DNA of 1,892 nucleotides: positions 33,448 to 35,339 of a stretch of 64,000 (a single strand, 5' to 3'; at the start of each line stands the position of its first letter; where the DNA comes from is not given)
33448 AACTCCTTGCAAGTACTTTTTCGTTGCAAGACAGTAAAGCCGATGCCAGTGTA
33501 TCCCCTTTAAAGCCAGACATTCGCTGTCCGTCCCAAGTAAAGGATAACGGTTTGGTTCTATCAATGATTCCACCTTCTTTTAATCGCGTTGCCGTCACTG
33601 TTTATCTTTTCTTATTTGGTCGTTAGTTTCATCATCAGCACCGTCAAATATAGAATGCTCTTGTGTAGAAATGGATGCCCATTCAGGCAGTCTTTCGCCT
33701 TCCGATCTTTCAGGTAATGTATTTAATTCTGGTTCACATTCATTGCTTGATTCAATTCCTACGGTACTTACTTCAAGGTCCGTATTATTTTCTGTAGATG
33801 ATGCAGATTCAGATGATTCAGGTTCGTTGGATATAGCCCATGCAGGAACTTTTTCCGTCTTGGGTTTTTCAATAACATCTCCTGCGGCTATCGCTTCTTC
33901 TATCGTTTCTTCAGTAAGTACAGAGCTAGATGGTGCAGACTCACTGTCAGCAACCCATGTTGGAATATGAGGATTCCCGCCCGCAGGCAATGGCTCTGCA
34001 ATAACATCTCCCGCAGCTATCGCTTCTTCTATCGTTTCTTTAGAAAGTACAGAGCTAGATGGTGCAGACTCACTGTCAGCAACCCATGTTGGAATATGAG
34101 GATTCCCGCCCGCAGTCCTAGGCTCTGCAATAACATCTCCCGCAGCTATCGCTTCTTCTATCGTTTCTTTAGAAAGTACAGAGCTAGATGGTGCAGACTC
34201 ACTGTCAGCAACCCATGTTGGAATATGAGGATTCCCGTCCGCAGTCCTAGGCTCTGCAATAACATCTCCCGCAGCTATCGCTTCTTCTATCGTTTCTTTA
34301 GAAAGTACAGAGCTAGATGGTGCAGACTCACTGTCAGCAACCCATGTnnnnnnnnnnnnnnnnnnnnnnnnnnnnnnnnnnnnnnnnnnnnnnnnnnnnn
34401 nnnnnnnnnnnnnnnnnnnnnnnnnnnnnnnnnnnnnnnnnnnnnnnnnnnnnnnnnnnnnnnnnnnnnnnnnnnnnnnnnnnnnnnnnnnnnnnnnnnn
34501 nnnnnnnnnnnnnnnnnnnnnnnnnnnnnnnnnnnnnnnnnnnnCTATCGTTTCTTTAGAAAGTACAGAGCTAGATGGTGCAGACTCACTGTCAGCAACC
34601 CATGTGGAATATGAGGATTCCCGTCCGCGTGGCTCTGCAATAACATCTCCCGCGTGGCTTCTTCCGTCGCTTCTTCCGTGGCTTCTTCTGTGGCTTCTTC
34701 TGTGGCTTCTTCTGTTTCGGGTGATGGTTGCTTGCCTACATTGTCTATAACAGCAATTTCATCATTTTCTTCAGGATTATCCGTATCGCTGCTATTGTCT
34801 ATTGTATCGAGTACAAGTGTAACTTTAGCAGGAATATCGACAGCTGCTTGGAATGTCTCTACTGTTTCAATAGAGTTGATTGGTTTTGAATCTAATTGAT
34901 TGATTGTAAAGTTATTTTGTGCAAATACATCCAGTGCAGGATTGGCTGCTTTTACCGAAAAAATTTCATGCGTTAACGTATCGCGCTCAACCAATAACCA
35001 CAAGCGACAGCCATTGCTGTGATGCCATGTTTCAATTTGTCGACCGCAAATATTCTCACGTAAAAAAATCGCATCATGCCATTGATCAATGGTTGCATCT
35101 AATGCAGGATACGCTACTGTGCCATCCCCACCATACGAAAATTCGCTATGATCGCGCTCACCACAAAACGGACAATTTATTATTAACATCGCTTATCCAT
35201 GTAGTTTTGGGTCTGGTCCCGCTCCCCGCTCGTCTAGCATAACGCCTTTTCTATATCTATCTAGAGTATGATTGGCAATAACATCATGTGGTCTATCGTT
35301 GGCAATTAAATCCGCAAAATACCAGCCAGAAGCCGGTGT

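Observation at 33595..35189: SoxD subunit extended by a ~440-aa acidic tail with six 43-aa repeats and eight [ILV]PxW motifs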

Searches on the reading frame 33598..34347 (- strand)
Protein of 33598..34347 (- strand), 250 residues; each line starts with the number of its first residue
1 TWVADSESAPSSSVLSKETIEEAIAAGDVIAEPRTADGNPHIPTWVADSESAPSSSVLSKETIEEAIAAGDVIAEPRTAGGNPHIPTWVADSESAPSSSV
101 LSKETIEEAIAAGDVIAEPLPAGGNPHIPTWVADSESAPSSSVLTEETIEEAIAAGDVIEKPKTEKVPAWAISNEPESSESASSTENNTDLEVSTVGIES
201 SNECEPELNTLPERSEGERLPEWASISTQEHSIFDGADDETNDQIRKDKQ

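Call 11: find_related_loci(query=window:33598-34218:-, collection=genome_contigs, flank=6000)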
Query seq(207 aa) (207 aa) in genome_contigs; peptide patterns used: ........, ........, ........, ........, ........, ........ (x = any residue, [..] = any of these).
182 stretches matched a pattern, but none encodes a relative of the query by tblastn (E <= 1e-3).

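Call 12: find_homologous_proteins(query=window:33598-34347:-, max_evalue=0.01)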
Query seq(250 aa): 8000 candidates shared short words with the query, none scored E <= 0.01.

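Call 28: find_related_loci(query=window:33598-34218:-, collection=metagenome_contigs, flank=6000)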
Query seq(207 aa) (207 aa) in metagenome_contigs; peptide patterns used: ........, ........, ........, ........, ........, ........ (x = any residue, [..] = any of these).
323 stretches matched a pattern, but none encodes a relative of the query by tblastn (E <= 1e-3).

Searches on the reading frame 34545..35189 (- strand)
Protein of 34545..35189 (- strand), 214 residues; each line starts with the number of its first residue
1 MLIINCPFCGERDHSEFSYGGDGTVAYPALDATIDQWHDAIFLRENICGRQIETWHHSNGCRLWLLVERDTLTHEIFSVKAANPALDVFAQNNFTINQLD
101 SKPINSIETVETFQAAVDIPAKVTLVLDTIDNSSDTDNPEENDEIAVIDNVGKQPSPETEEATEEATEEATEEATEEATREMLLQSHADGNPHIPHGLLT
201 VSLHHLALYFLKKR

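Call 10: search_protein_families(library=pfam, proteins=[window:34545-35189:-], max_evalue=0.01)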
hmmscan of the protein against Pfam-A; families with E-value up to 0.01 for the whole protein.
window:34545-35189:- (214 aa): 1 family
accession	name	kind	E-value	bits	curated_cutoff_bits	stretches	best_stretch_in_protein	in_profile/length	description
PF04267.17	SoxD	-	1.4e-27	96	27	1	3-80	1-80/82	Sarcosine oxidase, delta subunit family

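Call 13: find_related_loci(query=window:34545-35189:-, collection=genome_contigs, flank=8000)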
Query window:34545-35189:- (214 aa) in genome_contigs; peptide patterns used: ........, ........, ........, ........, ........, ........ (x = any residue, [..] = any of these).
600 stretches matched a pattern (row limit reached: there are more); 189 encode a relative of the query (tblastn E <= 1e-3); the best 80 are kept; 80 distinct loci.
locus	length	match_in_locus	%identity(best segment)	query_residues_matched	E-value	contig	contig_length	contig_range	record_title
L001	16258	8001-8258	74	1-86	3e-43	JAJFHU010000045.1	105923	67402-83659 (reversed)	MAG: Hyphomicrobiales bacterium isolate OFTM311 OFTM311_44, whole genome shotgun sequence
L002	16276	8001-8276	68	1-92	9e-43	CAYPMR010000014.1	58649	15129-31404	MAG TPA_asm: uncultured Granulosicoccaceae bacterium isolate SRP065251_co1_42 genome assembly, contig: NODE_236_length_5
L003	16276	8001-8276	67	1-92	1e-42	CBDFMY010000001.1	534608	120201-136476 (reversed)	MAG: Candidatus Poriferihabitaceae bacterium isolate 6ea70c23-f6ae-4937-b9b1-d70173c59256 genome assembly, contig: conti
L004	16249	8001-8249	72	1-83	4e-42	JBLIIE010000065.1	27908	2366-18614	MAG: Granulosicoccus sp. isolate 3300054696_161 Ga0535666_0001957, whole genome shotgun sequence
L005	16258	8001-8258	72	1-86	3e-42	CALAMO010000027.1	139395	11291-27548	MAG: uncultured Thiotrichaceae bacterium isolate H4_Bin_Bin_186_1_1 genome assembly, contig: c_000000008485, whole genom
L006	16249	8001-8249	75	1-83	6e-42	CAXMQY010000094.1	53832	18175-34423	MAG: uncultured Haliangium sp. isolate 07C-BC-St05_bin.3.orig genome assembly, contig: k141_2887351, whole genome shotgu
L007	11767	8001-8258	70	1-86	1e-41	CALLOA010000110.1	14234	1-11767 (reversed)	MAG: uncultured Granulosicoccaceae bacterium isolate R1_Bin_METABAT__111_1 genome assembly, contig: c_000002411241, whol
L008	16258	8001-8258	73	1-86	9e-42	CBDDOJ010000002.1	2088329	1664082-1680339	MAG: Arenicellales bacterium isolate a9d0d3a5-81af-420e-bf60-509b1b1d7e24 genome assembly, contig: contig_2, whole genom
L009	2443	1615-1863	71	1-83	1e-41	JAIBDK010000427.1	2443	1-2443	MAG: Gammaproteobacteria bacterium isolate bin.11 k141_4788628_length_2443_cov_30.6247, whole genome shotgun sequence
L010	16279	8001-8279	63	1-93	6e-41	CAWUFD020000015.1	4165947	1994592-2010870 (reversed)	MAG: Pseudomonadales bacterium isolate a5b09183-038c-4ea7-a571-1a67d60ba8fc genome assembly, contig: contig_15, whole ge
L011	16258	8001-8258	71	1-86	4e-41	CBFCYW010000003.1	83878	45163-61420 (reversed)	MAG TPA_asm: uncultured Chromatiales bacterium isolate SRR6194934_maxbin2_6 genome assembly, contig: ERZ781394.21, whole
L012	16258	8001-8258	72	1-86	3e-41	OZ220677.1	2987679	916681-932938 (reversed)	MAG: Arenicellales bacterium isolate e4234053-763e-428e-8938-38a587063467 genome assembly, chromosome: 1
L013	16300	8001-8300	65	1-94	8e-41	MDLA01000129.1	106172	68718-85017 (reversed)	Chromatiales bacterium (ex Bugula neritina AB1) isolate AB1-2 AB833_contig000129, whole genome shotgun sequence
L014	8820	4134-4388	69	1-85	7e-41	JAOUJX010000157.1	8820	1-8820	MAG: Gammaproteobacteria bacterium isolate 8_1_Jan_SF_Bin27 8_1_Jan_SF_Bin27_scaffold_4686_c1, whole genome shotgun sequ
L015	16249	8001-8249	72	1-83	8e-41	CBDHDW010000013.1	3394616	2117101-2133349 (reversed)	MAG: Candidatus Poriferihabitaceae bacterium isolate 67226578-6d30-497a-b66e-a77e508eb20a genome assembly, contig: chrom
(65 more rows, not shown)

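Call 15: find_encoding_contigs(protein=window:34545-35189:-, flank=6000, max_places=10)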
Protein window:34545-35189:- (214 aa): no gene with exactly this product is on record in the collection.

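Call 17: find_homologous_proteins(query=window:34545-35189:-, max_evalue=0.00001)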
Query window:34545-35189:- (214 aa): 2 proteins with E <= 0.00001 among 8000 candidates.
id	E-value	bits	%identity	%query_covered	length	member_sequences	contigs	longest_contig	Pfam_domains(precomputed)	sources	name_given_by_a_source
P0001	8.0e-40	155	72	43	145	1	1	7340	PF04267.18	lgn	-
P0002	3.7e-31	126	62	40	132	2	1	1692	PF04267.18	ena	-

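Call 42: list_cluster_members(proteins=[P0003, window:34545-35189:-, window:35193-36461:-, window:22537-24348:+])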
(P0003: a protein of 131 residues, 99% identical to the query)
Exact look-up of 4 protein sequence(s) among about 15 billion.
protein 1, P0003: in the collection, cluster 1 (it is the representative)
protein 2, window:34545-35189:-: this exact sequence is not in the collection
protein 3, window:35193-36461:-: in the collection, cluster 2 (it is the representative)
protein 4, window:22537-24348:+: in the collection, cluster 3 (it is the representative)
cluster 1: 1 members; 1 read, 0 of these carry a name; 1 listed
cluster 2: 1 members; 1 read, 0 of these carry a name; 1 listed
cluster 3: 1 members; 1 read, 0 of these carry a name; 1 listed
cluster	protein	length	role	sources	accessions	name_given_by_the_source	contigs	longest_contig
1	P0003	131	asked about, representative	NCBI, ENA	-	-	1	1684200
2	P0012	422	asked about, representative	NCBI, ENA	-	-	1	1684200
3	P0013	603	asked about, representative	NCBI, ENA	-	-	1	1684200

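Call 43: search_protein_families(library=ncbifam, proteins=[window:34545-35189:-], max_evalue=0.00001)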
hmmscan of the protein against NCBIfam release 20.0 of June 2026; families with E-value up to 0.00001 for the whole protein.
window:34545-35189:- (214 aa): 1 family
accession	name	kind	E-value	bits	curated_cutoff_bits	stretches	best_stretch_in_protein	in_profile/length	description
TIGR01374.1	soxD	subfamily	6.9e-27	93.5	116.5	1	4-82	2-81/83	sarcosine oxidase subunit delta family protein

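Call 44: search_solved_structures(query=window:34545-35189:-, max_evalue=0.01, show_alignments=2)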
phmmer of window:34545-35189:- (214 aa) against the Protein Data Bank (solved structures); distinct sequences matched with E-value up to 0.01: 2.
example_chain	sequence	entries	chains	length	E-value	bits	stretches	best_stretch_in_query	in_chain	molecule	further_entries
2gag_D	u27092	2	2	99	5.9e-18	68.5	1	1-82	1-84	heterotetrameric sarcosine oxidase delta-subunit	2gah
1vrq_D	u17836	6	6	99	7.8e-17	64.8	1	1-85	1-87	Sarcosine oxidase delta subunit | Subunit delta of sarcosine oxidase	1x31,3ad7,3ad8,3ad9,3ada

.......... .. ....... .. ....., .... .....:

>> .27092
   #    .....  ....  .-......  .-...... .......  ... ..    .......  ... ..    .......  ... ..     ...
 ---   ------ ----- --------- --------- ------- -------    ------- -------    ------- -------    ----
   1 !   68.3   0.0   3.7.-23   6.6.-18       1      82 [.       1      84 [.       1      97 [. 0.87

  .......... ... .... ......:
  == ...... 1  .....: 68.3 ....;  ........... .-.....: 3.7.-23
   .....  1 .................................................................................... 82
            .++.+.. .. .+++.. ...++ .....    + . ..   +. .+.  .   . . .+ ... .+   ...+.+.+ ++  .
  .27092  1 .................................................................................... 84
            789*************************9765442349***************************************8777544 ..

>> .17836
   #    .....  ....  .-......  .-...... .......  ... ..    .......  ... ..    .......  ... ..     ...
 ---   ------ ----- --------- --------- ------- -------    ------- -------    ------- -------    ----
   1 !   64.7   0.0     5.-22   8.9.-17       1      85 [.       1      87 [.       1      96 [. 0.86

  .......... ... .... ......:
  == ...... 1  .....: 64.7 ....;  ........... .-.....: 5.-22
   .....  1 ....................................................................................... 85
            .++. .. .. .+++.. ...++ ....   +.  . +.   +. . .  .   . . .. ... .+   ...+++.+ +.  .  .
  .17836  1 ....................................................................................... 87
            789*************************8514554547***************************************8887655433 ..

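Call 64: predict_structure(protein=window:34545-35189:-)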
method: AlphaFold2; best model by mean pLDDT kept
length: 214 residues; sequences in the alignment: 1
mean_pLDDT: 35.7   pTM: 0.19
mean pLDDT of the five models: 35.7, 34.6, 31.4, 30.7, 25.8
residues with pLDDT >= 90: 0; 70-90: 0; 50-70: 27; < 50: 187
segments of 3 or more residues with pLDDT < 50: 1-163, 165-171, 185-193
pLDDT, mean of each block of 10 residues (from residue 1): 30 32 29 27 28 31 35 32 30 31 28 28 28 38 30 32 45 53 48 50 57 51
secondary structure, 60 per line:
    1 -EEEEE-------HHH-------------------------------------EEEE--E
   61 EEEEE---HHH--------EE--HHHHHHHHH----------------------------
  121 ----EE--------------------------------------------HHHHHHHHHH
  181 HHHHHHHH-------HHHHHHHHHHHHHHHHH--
elements in order: E2-6 E54-57 E60-65 H84-92 H171-188 H196-212

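Call 68: find_encoding_contigs(protein=P0001, flank=8000, max_places=4)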
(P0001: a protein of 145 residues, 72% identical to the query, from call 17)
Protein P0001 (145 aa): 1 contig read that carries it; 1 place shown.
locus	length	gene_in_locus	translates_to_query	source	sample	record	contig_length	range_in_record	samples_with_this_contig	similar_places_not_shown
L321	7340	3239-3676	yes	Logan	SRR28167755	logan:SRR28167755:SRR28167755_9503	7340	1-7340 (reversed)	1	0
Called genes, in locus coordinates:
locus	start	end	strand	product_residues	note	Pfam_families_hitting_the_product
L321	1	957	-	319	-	?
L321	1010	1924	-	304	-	PF00892:EamA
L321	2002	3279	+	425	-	PF00890:FAD_binding_2 (weak), PF01266:DAO, PF06100:MCRA (weak), PF13450:NAD_binding_8 (weak)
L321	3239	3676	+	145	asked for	PF04267:SoxD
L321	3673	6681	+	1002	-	PF13510:Fer2_4, PF00890:FAD_binding_2 (weak), PF01266:DAO (faint), PF07992:Pyr_redox_2, PF12831:FAD_oxidored, PF17806:SO_alpha_A3, PF01571:GCV_T, PF08669:GCV_T_C, +2 more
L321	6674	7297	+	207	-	-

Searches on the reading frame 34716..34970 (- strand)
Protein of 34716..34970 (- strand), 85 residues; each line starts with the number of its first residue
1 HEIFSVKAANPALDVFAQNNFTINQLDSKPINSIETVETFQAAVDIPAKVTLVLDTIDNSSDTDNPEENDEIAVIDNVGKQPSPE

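Call 49: find_homologous_proteins(query=window:34716-34970:-, max_evalue=0.01)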
Query seq(85 aa): no candidate shares three 5-residue words with the query. No homologue found.
